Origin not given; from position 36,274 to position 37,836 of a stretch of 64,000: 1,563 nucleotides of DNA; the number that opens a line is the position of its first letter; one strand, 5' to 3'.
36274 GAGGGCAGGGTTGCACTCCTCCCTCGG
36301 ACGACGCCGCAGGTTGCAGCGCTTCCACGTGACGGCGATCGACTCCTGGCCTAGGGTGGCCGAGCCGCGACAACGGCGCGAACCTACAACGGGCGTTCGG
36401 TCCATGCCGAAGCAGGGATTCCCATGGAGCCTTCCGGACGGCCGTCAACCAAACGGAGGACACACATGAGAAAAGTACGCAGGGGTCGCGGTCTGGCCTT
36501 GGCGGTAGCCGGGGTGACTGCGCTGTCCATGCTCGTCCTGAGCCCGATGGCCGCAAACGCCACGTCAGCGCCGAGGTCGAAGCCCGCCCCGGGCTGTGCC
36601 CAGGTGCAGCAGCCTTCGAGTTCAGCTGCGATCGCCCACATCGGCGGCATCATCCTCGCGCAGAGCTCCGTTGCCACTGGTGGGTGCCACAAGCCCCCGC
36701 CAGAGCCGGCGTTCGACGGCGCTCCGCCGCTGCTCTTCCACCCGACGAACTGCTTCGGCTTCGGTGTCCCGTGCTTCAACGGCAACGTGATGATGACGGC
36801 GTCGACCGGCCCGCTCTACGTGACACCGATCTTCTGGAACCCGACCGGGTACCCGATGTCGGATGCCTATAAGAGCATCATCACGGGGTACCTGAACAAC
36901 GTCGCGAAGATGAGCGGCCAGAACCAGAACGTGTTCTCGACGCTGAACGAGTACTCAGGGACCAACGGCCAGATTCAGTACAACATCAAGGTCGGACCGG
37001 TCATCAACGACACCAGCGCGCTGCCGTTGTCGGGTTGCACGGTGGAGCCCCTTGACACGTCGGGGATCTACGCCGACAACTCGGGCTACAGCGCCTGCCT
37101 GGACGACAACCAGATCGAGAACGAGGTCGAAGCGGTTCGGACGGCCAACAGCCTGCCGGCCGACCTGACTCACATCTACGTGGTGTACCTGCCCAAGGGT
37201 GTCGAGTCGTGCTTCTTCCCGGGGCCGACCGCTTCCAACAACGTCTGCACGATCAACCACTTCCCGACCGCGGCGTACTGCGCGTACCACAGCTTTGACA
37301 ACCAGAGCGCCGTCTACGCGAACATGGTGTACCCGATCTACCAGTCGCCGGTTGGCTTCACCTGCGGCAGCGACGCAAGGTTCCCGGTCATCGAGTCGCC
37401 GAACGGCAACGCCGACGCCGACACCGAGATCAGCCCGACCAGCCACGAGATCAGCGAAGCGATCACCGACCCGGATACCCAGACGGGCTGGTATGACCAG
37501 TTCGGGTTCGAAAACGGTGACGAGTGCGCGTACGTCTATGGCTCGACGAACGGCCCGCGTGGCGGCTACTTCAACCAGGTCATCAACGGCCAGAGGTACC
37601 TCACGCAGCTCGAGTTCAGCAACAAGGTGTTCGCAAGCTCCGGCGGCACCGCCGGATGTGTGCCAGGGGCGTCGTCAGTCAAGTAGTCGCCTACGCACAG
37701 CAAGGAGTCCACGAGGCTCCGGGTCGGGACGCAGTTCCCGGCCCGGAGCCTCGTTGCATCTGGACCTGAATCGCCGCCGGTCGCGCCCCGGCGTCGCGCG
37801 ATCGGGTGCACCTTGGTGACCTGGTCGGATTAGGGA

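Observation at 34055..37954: About 3.9-kb lower-GC islet between lon and tRNA-Gly, bracketed by copies of the tRNA 3' end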

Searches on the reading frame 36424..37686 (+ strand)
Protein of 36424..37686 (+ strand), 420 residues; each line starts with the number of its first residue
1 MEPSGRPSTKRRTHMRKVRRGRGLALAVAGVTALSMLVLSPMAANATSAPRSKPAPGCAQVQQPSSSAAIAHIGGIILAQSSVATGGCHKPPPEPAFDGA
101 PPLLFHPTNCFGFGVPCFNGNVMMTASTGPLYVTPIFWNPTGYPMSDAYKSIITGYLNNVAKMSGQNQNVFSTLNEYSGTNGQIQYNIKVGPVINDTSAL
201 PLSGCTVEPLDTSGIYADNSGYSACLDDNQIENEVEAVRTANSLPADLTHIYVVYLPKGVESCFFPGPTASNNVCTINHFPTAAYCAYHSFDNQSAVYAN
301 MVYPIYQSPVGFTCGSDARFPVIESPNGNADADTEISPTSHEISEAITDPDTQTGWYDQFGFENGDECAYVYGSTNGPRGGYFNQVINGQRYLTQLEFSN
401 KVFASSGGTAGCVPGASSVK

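Call 7: search_protein_families(library=pfam, proteins=[window:36424-37686:+], max_evalue=0.1)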
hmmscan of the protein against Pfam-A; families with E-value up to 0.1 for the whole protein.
window:36424-37686:+ (420 aa): 1 family
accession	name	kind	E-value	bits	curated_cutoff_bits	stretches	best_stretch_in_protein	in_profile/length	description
PF04674.17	Phi_1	-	0.00064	19.6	25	1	300-387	160-241/276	Phosphate-induced protein 1 conserved region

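Call 30: find_homologous_proteins(query=window:36466-37686:+)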
Query window:36466-37686:+ (406 aa): 1601 proteins with E <= 0.001 among 8000 candidates; the best 120 are listed.
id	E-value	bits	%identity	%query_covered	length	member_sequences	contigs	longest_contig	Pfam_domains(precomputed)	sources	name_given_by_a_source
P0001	1.7e-276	935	100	100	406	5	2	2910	-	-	-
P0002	2.4e-210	717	80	91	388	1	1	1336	-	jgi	jgi:hypothetical protein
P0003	1.3e-198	678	72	100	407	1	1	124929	-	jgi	jgi:hypothetical protein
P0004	1.1e-171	589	73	86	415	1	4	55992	-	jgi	jgi:hypothetical protein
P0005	1.4e-169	582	66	94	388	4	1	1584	-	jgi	jgi:hypothetical protein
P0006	3.6e-168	578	63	100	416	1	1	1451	-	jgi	jgi:hypothetical protein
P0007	2.4e-167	575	63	99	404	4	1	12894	-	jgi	jgi:hypothetical protein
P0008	2.8e-167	575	69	88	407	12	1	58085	-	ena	-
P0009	8.4e-167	573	65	99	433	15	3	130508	-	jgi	jgi:hypothetical protein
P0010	3.4e-166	571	65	98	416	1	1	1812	-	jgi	jgi:hypothetical protein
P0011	1.5e-164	566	68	88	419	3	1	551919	-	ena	-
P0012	3.2e-164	565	65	98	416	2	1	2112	-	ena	-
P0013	3.3e-164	565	64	98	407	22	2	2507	-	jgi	jgi:hypothetical protein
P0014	4.5e-164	564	66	98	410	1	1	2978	-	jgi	jgi:hypothetical protein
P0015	7.6e-164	564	66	97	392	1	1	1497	-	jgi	jgi:hypothetical protein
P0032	2.6e-160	552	63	99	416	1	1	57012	PF04674.18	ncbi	ncbi:MAG TPA: hypothetical protein VF838_05055 [Trebonia sp.]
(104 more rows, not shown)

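Call 31: find_encoding_contigs(protein=P0003, flank=10000, max_places=3)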
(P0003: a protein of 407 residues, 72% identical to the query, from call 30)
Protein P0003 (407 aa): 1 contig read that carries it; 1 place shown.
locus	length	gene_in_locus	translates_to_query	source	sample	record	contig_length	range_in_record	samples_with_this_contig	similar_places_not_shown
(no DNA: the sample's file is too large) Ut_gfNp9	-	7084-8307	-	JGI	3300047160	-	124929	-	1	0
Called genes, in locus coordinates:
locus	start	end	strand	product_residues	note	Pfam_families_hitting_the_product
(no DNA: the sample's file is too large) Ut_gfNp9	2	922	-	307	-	?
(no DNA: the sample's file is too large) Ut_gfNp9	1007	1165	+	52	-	-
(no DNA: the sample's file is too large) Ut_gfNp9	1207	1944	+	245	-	PF01902:Diphthami_syn_2_N, PF28410:Diphthami_syn_2_C (weak)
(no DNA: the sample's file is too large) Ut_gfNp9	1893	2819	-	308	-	PF01497:Peripla_BP_2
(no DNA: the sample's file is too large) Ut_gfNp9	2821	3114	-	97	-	-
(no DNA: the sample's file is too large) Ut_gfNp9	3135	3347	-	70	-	-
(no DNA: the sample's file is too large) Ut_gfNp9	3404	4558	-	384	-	-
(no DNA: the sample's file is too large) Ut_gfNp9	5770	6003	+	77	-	-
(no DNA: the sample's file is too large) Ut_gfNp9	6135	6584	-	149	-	-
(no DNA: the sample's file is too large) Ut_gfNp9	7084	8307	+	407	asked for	-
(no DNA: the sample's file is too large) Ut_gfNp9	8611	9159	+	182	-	PF00857:Isochorismatase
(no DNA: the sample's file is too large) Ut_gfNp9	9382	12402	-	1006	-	-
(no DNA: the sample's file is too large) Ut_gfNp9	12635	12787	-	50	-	-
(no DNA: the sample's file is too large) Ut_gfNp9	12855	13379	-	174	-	PF05638:T6SS_HCP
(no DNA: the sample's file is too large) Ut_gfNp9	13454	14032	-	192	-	PF05638:T6SS_HCP (weak)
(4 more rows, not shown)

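Call 32: find_encoding_contigs(protein=P0004, flank=10000, max_places=4)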
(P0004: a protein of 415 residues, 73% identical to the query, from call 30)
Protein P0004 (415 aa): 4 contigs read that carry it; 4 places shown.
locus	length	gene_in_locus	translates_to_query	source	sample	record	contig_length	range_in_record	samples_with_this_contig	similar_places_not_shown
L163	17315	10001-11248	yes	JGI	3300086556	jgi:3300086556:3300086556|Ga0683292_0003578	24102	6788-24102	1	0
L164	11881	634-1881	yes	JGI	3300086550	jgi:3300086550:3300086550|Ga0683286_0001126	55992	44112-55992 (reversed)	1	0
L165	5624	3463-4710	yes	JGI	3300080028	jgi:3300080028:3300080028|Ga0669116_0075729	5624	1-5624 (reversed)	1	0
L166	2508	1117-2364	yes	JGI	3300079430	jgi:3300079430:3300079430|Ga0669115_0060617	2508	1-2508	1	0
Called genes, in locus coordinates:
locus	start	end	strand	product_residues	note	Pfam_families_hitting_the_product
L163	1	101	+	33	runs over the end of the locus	-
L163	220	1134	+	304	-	-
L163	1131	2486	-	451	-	PF09594:GT87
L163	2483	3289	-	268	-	PF00925:GTP_cyclohydro2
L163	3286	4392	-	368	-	PF03706:LPG_synthase_TM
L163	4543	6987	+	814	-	PF01066:CDP-OH_P_transf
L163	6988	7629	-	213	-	PF00300:His_Phos_1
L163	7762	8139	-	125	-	PF01242:PTPS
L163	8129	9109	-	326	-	PF00107:ADH_zinc_N (weak)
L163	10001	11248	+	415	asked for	-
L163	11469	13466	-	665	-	PF03109:ABC1, PF27536:UbiB_helical (weak)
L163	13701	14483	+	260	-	PF00106:adh_short, PF08659:KR, PF13561:adh_short_C2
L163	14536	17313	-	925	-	PF08326:ACC_central, PF01039:Carboxyl_trans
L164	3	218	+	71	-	?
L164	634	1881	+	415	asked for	-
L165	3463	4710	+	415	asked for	-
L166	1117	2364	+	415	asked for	-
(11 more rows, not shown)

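Call 48: search_protein_families(library=ncbifam, proteins=[window:36466-37686:+], max_evalue=0.1)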
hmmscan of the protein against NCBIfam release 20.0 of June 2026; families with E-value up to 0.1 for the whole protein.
window:36466-37686:+ (406 aa): 0 families

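Call 58: predict_structure(alignment_id=A1)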
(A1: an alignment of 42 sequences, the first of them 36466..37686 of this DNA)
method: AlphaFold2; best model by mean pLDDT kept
length: 406 residues; sequences in the alignment: 42
mean_pLDDT: 44.9   pTM: 0.51
mean pLDDT of the five models: 44.9, 42.0, 40.8, 40.7, 40.3
residues with pLDDT >= 90: 10; 70-90: 58; 50-70: 59; < 50: 279
segments of 3 or more residues with pLDDT < 50: 1-107, 154-170, 194-207, 254-259, 261-324, 336-342, 344-346, 348-406
pLDDT, mean of each block of 10 residues (from residue 1): 34 31 31 27 28 27 25 27 30 41 46 67 81 69 69 45 31 79 81 46 44 75 88 74 64 50 39 34 29 24 25 29 48 50 48 33 30 36 38 33 25
secondary structure, 60 per line:
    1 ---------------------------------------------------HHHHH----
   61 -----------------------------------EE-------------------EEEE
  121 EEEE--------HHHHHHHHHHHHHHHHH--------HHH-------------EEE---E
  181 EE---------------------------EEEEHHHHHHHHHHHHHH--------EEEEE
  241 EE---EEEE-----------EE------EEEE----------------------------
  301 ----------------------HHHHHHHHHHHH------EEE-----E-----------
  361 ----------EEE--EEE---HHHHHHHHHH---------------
elements in order: H52-56 E117-124 H133-149 E174-176 E180-182 E210-213 H214-227 E236-242 E246-249 E269-272 H323-334 E341-343 E371-373 E376-378 H382-391

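Call 59: search_solved_structures(query=A1, max_evalue=1)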
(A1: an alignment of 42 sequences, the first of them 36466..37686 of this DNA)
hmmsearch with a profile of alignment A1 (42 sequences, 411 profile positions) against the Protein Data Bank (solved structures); distinct sequences matched with E-value up to 1: 0.

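Call 71: search_dna_similar(query=window:36466-37686:+, collection=plasmids, mode=protein, max_rows=10)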
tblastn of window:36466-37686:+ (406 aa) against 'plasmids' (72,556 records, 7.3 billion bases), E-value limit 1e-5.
Records with a match: 1; places in all: 2; records where one place covers at least 80% of the query: 0.
Best place of each record, by identity: <60% 1.
By first word of the organism name: Gemmatirosa 1.
By predicted mobility (MOB-suite, as given by PLSDB): non-mobilizable 1.
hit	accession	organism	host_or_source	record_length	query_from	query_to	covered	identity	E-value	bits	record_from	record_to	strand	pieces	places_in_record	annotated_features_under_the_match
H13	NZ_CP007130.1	Gemmatirosa kalamazoonensis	-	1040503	168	384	53%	28.1%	1e-8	65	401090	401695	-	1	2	record has no annotation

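Call 92: search_protein_families(library=pfam, alignment_id=A1, max_evalue=0.01)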
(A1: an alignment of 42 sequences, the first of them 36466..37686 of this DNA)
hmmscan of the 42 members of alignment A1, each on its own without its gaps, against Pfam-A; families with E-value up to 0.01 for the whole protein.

A. member 1, window:36466-37686:+ (406 aa): 1 family
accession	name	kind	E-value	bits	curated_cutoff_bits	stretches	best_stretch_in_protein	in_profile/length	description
PF04674.17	Phi_1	-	0.00055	19.8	25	1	286-373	160-241/276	Phosphate-induced protein 1 conserved region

B. families by the number of members that match (of 42 scanned): 1 family
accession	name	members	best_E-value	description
PF04674.17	Phi_1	34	8e-06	Phosphate-induced protein 1 conserved region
